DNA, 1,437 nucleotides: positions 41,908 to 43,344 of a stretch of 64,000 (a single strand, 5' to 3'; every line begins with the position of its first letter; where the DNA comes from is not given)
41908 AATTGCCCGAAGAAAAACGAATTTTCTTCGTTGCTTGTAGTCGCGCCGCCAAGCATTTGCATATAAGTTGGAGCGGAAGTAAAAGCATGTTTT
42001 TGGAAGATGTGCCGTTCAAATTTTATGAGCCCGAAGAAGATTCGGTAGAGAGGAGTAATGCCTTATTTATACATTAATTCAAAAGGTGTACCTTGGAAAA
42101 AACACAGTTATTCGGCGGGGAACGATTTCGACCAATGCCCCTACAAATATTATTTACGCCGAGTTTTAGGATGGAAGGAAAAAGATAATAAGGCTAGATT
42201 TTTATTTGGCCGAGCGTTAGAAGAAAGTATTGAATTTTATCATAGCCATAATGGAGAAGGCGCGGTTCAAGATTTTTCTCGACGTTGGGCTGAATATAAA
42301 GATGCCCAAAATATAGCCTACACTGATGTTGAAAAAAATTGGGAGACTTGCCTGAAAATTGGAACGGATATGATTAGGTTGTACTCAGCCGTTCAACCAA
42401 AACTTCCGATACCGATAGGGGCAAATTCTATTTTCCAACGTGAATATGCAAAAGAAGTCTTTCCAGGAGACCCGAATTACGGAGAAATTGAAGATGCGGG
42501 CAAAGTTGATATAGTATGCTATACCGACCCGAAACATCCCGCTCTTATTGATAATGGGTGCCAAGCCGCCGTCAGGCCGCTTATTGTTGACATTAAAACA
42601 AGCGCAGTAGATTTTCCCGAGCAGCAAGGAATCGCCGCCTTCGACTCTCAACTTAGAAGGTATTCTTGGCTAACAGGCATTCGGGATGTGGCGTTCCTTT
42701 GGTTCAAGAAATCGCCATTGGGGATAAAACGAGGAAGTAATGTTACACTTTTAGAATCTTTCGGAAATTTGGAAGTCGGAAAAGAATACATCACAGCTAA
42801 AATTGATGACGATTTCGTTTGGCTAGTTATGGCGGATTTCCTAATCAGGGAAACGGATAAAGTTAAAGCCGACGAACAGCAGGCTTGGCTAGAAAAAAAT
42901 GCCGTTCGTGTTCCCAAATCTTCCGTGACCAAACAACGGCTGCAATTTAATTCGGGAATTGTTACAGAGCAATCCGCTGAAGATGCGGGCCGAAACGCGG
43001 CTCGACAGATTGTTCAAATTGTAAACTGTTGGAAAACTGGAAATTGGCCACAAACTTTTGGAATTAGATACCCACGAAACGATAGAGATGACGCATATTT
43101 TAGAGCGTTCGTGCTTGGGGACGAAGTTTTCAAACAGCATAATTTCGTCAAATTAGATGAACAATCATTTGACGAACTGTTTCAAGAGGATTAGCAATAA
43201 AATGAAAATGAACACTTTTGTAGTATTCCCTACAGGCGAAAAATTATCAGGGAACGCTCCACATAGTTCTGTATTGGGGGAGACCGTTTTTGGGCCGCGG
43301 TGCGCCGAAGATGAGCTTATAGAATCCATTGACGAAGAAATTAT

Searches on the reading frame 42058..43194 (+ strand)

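Call 22: search_protein_families(library=phrogs, proteins=[window:42058-43194:+], max_evalue=0.00001)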
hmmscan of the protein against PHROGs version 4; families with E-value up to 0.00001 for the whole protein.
window:42058-43194:+ (378 aa): 1 family
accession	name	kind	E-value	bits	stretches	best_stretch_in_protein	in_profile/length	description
phrog_1218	-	DNA, RNA and nucleotide metabolism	1.3e-08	35.5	1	17-305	11-281/364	exonuclease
